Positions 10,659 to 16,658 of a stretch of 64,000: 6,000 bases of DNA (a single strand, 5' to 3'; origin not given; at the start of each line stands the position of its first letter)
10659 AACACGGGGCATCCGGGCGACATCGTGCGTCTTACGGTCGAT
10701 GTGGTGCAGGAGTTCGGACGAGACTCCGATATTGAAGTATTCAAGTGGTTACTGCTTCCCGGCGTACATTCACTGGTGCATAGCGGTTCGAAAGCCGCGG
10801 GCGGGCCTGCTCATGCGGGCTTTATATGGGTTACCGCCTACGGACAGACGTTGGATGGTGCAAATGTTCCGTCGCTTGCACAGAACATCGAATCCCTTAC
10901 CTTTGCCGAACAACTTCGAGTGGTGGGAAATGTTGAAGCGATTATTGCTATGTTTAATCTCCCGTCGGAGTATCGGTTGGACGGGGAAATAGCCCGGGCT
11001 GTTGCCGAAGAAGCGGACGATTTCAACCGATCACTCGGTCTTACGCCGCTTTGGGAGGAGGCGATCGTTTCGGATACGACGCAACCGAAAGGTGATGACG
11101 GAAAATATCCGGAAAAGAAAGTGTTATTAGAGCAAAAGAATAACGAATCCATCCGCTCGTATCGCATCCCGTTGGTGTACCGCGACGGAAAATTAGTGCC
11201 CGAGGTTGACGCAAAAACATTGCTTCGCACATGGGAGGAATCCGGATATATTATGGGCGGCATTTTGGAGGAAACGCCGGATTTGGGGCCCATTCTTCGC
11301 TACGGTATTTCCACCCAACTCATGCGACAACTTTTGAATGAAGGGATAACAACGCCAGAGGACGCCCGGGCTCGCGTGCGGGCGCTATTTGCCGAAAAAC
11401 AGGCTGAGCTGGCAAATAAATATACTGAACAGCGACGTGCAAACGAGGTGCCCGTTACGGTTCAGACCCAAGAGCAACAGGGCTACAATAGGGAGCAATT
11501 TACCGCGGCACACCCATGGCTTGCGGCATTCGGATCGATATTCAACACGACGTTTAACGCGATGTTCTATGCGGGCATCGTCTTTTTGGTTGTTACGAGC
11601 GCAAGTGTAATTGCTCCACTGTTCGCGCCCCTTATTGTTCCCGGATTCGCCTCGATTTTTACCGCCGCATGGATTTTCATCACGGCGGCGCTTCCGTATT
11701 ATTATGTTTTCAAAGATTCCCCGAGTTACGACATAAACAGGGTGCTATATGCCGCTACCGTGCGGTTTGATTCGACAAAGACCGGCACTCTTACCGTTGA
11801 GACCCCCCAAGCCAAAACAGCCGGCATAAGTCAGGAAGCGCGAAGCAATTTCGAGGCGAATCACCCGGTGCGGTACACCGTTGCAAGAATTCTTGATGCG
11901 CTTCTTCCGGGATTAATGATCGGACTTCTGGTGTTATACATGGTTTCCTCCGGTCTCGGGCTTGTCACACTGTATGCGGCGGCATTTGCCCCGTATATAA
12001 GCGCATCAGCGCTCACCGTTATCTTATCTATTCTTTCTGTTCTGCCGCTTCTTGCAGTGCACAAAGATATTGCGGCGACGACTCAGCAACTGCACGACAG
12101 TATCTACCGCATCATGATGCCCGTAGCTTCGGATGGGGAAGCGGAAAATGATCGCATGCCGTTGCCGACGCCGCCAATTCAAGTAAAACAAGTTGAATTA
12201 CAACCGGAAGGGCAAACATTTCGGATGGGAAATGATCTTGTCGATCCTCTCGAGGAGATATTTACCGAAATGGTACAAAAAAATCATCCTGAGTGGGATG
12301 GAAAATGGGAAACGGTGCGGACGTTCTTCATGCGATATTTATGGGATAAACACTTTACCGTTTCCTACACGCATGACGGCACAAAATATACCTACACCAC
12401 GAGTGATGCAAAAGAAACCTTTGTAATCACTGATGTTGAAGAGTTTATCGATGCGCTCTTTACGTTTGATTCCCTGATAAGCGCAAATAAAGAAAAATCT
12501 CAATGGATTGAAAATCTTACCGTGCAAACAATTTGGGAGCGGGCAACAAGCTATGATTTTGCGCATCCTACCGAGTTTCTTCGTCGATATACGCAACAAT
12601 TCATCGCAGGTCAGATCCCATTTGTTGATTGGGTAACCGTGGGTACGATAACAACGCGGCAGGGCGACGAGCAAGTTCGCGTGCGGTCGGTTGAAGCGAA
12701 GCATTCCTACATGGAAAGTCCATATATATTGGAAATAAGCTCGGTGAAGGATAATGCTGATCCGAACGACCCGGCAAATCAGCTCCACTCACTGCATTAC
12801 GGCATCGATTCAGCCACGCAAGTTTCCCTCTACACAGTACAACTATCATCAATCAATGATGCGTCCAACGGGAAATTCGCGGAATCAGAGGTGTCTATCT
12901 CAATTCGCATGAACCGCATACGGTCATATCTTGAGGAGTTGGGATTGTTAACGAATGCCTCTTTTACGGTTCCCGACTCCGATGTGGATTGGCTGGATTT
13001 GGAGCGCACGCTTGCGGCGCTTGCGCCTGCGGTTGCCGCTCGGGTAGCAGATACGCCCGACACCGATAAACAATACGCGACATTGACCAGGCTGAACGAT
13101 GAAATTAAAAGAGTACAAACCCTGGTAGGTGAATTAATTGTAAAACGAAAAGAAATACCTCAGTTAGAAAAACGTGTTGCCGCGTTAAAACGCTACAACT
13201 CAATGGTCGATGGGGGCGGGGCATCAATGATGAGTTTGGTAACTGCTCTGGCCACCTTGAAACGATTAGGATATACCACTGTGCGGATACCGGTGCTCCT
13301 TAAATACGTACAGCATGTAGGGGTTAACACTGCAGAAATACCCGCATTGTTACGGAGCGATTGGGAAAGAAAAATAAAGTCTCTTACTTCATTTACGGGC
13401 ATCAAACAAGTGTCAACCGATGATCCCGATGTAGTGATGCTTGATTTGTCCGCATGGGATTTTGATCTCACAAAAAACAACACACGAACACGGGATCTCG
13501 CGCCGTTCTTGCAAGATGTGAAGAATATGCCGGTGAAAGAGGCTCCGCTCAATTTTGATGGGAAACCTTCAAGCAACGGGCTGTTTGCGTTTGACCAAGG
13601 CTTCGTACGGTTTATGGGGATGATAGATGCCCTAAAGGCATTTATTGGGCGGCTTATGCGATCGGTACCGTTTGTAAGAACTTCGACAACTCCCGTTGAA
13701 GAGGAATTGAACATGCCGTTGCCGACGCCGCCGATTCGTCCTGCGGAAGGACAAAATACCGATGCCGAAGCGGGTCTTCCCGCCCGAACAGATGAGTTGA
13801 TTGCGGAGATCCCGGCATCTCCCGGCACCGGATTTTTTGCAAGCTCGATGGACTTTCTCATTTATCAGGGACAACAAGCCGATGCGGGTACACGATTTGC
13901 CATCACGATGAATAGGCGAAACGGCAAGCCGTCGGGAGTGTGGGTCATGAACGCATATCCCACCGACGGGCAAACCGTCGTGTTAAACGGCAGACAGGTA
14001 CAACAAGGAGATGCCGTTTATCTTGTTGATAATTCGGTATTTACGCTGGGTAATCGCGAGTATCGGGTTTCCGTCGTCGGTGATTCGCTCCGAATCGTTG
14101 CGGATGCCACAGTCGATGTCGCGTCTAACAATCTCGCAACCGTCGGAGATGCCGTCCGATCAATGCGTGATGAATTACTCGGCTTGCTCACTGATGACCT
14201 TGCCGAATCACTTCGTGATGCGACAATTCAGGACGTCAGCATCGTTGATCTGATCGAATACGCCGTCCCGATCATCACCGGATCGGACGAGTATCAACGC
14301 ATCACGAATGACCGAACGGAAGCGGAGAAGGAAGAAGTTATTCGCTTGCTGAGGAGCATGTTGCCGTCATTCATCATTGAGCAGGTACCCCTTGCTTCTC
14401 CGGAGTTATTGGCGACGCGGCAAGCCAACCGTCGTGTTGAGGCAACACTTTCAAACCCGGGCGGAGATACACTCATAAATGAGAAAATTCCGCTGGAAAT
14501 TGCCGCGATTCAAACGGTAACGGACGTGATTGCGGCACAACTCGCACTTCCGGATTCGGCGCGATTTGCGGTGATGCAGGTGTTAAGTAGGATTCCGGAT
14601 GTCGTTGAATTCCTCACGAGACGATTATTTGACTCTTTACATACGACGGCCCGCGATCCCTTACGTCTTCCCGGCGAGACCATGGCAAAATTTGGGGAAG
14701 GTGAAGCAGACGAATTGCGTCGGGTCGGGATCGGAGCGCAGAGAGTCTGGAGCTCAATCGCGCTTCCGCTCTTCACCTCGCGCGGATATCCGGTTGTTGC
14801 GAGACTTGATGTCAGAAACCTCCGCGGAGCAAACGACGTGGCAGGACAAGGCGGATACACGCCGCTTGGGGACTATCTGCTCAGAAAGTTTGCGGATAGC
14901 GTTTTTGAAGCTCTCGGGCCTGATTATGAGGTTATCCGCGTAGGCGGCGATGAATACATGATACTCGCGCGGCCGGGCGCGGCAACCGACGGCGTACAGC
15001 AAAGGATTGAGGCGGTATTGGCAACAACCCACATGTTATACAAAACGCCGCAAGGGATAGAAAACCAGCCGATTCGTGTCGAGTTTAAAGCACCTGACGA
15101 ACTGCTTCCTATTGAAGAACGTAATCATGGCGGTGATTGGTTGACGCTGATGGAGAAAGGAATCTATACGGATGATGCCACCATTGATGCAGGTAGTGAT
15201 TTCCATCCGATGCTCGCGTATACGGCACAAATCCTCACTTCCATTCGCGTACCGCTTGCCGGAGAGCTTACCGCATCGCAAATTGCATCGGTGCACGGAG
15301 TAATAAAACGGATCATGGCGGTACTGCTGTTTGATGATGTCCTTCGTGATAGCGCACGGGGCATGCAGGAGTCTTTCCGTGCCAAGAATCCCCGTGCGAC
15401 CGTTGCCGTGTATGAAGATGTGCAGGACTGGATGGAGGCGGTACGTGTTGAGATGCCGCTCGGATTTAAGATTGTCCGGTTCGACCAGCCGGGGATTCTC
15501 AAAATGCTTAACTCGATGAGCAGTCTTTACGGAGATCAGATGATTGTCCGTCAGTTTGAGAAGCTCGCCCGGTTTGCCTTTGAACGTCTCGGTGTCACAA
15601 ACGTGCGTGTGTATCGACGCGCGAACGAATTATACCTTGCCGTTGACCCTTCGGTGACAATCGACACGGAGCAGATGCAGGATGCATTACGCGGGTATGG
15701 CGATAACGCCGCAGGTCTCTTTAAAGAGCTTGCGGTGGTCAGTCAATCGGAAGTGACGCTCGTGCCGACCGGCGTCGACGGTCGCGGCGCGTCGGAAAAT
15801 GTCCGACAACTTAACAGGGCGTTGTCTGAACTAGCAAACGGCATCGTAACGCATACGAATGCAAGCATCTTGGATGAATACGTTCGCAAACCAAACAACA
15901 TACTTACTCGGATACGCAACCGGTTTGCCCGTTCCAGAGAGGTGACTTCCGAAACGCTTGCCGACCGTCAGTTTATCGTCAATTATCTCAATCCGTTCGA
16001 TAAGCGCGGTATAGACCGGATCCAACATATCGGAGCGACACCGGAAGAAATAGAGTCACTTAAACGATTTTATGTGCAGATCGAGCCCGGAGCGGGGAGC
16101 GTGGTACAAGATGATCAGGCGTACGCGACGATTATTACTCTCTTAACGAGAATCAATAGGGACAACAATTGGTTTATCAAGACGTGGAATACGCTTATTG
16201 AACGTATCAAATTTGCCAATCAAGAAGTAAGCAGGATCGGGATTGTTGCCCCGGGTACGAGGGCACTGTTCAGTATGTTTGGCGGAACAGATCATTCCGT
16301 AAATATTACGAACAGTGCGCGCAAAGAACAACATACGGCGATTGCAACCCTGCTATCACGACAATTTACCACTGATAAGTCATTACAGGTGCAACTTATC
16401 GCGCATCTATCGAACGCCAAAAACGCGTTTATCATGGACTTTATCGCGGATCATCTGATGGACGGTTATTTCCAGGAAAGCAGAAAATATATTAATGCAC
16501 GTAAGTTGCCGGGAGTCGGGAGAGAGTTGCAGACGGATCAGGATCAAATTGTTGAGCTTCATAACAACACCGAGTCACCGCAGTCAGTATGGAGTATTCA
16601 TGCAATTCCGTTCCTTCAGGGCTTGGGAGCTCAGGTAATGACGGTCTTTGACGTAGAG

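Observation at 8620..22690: Four FHA-type phosphothreonine-binding modules spread over ~14 kb of the same polypeptide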

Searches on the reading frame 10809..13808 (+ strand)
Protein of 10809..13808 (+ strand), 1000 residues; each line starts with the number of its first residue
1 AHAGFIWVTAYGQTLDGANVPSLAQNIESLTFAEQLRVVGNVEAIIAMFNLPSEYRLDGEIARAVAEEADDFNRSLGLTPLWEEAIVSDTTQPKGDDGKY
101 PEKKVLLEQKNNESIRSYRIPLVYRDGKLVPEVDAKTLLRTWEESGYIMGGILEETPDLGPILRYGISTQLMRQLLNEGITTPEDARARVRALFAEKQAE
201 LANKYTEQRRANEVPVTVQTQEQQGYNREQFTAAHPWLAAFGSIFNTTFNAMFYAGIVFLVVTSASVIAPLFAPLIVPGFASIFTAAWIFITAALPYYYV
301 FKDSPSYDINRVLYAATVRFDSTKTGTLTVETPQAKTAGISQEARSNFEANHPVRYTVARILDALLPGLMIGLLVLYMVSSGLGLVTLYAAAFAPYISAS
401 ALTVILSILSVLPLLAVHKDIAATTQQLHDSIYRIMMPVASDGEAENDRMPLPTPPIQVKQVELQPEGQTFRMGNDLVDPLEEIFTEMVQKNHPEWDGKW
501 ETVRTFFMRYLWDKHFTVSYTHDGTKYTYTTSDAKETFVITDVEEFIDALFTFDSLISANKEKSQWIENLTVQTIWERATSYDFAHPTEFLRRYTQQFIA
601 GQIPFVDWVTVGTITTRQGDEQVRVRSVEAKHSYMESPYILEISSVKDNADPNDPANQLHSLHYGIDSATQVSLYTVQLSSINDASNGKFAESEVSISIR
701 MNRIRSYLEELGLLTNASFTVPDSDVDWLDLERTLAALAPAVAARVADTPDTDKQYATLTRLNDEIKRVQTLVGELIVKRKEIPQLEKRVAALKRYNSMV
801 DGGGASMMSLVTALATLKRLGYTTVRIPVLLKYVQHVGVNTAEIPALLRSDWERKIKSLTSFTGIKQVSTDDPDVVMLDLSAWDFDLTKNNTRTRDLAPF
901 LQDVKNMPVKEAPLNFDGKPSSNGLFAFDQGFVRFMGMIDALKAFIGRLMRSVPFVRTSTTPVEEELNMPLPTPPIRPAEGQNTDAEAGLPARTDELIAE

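Call 9: search_protein_families(library=pfam, proteins=[window:10809-13808:+], max_evalue=1)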
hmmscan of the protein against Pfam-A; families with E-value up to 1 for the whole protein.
window:10809-13808:+ (1000 aa): 1 family
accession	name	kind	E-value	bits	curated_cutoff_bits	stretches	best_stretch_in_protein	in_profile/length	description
PF03965.22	Penicillinase_R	-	0.048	14.5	22.6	1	497-561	32-96/115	Penicillinase repressor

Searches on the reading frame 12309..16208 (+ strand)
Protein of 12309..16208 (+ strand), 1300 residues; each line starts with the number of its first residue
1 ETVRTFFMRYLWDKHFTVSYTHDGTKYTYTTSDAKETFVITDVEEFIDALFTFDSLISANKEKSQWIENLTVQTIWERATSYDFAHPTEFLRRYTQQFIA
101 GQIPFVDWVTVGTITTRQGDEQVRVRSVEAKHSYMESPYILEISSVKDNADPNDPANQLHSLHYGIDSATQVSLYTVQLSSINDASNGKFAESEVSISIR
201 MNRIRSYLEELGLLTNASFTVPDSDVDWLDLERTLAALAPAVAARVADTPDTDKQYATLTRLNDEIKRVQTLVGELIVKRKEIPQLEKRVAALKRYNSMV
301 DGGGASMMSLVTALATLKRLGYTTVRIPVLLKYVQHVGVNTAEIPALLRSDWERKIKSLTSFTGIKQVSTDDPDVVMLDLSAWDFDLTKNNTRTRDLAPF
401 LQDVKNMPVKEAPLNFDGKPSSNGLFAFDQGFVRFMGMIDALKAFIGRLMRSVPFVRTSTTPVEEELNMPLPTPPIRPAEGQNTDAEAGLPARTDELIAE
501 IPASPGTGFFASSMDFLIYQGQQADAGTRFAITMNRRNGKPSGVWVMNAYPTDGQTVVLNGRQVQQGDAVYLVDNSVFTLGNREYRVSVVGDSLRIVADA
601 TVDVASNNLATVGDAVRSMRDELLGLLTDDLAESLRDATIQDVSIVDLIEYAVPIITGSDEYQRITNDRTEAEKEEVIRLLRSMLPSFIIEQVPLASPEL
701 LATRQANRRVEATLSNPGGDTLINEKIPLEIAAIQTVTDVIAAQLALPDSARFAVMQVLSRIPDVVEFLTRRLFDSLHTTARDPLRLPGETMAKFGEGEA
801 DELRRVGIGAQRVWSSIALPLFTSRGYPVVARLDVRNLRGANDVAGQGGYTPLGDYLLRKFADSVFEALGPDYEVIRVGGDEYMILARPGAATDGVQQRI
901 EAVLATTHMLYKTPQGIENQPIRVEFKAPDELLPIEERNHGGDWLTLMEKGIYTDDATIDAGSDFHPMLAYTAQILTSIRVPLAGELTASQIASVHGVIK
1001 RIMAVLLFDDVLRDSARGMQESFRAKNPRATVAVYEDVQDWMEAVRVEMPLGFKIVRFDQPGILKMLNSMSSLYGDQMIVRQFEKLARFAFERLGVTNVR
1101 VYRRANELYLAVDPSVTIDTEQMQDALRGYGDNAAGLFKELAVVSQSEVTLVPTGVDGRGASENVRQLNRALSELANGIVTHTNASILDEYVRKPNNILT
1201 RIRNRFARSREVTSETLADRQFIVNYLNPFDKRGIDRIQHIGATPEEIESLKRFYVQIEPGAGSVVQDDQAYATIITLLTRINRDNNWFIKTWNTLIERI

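Call 88: search_protein_families(library=ncbifam, proteins=[window:12309-16208:+], max_evalue=0.05)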
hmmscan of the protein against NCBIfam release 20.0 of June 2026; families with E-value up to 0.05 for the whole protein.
window:12309-16208:+ (1300 aa): 6 families
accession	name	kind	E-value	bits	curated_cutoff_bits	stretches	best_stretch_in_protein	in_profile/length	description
NF007423.1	PRK09966.1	equivalog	0.00013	21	325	1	834-915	277-354/390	diguanylate cyclase DgcN/YfiN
NF051473.1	DigCycDgcsShew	equivalog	0.00055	19.4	400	1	833-910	172-246/291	diguanylate cyclase DgcS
NF007474.0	PRK10060.1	equivalog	0.012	13.8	782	1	832-892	271-327/663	cyclic di-GMP phosphodiesterase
TIGR00254.1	GGDEF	domain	0.034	13.8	37.4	0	833-910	42-117/168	diguanylate cyclase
NF040885.1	diguan_DgcJ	equivalog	0.034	12.9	500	0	827-907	371-450/493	diguanylate cyclase DgcJ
NF007380.0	PRK09894.1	equivalog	0.041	13.2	256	0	833-912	164-241/296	diguanylate cyclase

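Call 89: search_protein_families(library=padloc, proteins=[window:12309-16208:+], max_evalue=0.01)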
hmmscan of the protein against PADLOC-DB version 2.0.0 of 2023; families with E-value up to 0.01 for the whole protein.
window:12309-16208:+ (1300 aa): 0 families

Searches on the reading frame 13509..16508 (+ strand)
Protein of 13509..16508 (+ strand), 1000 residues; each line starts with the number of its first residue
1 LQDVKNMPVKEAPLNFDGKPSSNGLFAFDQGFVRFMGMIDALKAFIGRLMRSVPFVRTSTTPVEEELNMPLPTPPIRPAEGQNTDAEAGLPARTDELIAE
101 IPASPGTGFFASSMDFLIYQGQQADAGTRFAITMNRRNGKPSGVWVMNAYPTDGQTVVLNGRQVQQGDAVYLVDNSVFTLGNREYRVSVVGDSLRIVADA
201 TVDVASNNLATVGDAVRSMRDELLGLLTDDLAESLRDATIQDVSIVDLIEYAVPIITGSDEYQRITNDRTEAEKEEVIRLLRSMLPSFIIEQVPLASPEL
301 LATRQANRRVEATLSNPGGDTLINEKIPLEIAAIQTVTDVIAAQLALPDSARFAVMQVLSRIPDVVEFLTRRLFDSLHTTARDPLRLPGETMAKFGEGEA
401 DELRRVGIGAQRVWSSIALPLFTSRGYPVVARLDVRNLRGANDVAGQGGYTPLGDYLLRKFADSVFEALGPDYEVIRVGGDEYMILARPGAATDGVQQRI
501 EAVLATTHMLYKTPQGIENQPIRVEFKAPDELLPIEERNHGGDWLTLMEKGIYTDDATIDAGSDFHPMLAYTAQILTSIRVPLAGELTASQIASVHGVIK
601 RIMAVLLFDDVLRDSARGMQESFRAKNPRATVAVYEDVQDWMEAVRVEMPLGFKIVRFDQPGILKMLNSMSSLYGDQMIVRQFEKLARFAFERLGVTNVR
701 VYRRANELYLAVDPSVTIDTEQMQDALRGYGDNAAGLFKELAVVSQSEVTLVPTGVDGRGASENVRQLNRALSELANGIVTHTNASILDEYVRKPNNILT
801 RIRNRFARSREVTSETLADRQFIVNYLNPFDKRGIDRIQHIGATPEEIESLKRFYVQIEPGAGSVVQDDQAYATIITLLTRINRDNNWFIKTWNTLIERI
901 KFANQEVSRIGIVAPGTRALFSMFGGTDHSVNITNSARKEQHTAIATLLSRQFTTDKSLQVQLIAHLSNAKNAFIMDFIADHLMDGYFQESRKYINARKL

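Call 9: search_protein_families(library=pfam, proteins=[window:13509-16508:+], max_evalue=1)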
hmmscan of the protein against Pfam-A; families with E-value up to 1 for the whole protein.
window:13509-16508:+ (1000 aa): 1 family
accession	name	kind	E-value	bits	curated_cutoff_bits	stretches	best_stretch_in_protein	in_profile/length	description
PF00990.26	GGDEF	-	0.013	15.8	23.8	1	430-511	35-114/161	Diguanylate cyclase, GGDEF domain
